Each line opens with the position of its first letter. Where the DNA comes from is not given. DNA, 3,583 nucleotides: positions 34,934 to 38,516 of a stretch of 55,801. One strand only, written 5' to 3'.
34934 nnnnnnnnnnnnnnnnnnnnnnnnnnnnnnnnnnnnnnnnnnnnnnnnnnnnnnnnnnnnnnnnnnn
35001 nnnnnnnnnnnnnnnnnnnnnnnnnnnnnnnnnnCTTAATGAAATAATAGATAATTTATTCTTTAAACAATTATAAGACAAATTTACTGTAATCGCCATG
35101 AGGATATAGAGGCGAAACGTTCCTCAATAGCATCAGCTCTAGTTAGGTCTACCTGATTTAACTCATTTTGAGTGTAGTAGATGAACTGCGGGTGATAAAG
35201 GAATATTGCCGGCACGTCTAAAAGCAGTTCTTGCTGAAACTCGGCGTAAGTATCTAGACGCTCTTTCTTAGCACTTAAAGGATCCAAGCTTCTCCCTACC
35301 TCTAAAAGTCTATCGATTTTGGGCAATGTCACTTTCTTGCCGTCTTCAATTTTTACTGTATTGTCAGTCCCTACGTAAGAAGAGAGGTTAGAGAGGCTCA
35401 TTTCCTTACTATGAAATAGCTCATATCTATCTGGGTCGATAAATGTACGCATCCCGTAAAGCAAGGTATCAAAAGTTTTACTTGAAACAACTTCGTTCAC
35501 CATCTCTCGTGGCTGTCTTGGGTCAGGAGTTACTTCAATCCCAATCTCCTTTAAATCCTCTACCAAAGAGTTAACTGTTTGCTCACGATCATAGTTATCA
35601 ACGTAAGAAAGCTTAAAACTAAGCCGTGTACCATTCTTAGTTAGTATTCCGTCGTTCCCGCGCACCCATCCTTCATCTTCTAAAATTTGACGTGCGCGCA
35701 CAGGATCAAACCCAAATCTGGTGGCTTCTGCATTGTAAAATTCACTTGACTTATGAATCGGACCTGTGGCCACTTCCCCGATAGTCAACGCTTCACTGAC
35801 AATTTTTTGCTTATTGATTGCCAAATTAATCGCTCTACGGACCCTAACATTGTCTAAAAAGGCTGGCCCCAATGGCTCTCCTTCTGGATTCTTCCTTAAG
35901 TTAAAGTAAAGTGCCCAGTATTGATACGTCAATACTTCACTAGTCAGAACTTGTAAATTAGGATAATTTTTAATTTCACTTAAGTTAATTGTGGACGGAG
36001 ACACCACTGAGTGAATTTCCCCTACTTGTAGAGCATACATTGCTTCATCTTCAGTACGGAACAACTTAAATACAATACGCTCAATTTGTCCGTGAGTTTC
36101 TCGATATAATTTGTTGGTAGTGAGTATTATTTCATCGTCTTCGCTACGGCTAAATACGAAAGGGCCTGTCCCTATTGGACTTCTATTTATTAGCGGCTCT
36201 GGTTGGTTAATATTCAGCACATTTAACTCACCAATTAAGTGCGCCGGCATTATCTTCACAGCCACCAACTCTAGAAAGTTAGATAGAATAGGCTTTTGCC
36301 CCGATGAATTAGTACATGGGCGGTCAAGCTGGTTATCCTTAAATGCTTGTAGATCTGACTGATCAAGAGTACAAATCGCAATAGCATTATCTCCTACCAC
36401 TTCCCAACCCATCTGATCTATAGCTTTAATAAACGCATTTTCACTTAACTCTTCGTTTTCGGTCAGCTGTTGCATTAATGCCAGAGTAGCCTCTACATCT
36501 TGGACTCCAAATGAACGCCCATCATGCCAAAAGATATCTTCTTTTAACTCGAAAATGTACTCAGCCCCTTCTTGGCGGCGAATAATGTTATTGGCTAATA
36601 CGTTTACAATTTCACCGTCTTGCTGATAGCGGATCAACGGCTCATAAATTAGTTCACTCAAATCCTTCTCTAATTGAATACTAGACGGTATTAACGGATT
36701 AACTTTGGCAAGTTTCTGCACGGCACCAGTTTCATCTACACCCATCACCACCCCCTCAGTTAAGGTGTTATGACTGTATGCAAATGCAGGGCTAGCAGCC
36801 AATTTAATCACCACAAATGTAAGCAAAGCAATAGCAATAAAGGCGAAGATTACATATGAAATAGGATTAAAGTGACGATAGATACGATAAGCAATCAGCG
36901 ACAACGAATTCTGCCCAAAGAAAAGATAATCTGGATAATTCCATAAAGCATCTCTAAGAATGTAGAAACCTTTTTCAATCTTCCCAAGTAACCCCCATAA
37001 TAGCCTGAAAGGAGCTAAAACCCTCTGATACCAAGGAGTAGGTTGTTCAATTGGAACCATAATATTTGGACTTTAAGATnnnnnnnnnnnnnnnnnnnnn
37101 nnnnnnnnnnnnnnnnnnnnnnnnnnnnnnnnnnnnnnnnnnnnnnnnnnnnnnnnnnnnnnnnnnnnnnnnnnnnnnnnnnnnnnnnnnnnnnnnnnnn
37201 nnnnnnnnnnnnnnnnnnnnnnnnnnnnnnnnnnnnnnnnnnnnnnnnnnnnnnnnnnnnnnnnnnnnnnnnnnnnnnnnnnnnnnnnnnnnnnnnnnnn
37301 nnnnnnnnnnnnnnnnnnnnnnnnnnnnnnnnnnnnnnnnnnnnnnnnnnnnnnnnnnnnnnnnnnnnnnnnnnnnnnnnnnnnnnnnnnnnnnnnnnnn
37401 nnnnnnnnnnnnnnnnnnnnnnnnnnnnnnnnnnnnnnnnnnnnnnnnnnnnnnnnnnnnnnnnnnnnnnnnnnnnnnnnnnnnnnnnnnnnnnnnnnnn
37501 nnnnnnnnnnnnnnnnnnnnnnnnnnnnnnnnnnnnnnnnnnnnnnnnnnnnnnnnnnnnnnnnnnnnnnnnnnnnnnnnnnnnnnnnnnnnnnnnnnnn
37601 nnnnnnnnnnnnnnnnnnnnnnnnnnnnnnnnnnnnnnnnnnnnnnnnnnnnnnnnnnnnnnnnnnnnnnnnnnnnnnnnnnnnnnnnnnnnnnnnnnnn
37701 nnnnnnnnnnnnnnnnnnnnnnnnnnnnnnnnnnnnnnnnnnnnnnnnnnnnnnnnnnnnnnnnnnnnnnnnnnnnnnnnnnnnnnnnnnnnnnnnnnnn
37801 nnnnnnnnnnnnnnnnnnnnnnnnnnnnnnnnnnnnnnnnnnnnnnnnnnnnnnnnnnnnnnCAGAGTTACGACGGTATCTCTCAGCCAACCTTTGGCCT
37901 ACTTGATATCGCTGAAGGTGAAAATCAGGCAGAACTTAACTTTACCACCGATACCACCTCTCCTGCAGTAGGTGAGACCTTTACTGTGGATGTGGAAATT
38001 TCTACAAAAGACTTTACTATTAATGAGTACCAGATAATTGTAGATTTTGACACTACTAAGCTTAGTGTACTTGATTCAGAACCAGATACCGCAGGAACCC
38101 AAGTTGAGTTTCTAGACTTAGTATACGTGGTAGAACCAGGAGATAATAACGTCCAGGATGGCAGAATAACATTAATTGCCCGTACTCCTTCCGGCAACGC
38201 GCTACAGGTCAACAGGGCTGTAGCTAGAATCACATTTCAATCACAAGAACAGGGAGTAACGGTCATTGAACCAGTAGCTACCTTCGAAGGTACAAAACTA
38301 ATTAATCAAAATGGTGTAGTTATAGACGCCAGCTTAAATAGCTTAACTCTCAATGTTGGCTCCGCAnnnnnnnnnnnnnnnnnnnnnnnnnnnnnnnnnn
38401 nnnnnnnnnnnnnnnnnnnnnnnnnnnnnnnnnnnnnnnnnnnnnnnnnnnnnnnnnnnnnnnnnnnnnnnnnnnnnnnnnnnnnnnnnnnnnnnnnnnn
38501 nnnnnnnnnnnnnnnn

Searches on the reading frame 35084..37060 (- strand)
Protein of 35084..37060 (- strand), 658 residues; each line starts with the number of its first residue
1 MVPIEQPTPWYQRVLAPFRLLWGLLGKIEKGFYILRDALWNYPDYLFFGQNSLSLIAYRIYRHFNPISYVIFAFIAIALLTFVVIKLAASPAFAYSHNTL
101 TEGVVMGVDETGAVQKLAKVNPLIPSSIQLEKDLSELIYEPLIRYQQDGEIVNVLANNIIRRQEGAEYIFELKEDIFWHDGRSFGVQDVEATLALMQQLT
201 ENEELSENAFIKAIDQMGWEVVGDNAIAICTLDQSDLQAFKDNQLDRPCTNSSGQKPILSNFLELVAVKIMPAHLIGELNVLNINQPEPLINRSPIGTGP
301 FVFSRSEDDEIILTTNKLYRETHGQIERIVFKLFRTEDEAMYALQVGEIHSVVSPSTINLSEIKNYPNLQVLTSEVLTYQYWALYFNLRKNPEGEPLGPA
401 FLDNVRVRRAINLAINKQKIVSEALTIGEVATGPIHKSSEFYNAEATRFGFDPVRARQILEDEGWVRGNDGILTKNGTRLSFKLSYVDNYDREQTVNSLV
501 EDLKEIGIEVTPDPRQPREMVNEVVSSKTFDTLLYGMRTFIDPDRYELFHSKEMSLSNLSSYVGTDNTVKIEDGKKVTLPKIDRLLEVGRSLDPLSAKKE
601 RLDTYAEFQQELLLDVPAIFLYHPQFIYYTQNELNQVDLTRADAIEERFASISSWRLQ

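Call 18: search_protein_families(library=pfam, proteins=[window:35084-37060:-], max_evalue=0.001)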
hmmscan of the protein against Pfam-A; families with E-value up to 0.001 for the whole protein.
window:35084-37060:- (658 aa): 1 family
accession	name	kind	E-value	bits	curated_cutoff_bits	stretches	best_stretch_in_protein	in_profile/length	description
PF00496.27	SBP_bac_5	-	2.8e-47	162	32.4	1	151-540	2-349/368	Bacterial extracellular solute-binding proteins, family 5 Middle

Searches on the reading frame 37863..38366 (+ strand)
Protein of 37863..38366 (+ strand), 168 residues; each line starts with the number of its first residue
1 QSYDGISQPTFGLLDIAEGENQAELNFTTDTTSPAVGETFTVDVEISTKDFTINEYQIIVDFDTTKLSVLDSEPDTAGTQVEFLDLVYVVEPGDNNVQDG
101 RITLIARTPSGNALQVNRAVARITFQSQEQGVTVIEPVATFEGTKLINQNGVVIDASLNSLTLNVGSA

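Call 23: search_solved_structures(query=window:37863-38366:+, max_evalue=10, show_alignments=3)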
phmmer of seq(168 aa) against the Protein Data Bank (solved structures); distinct sequences matched with E-value up to 10: 0.
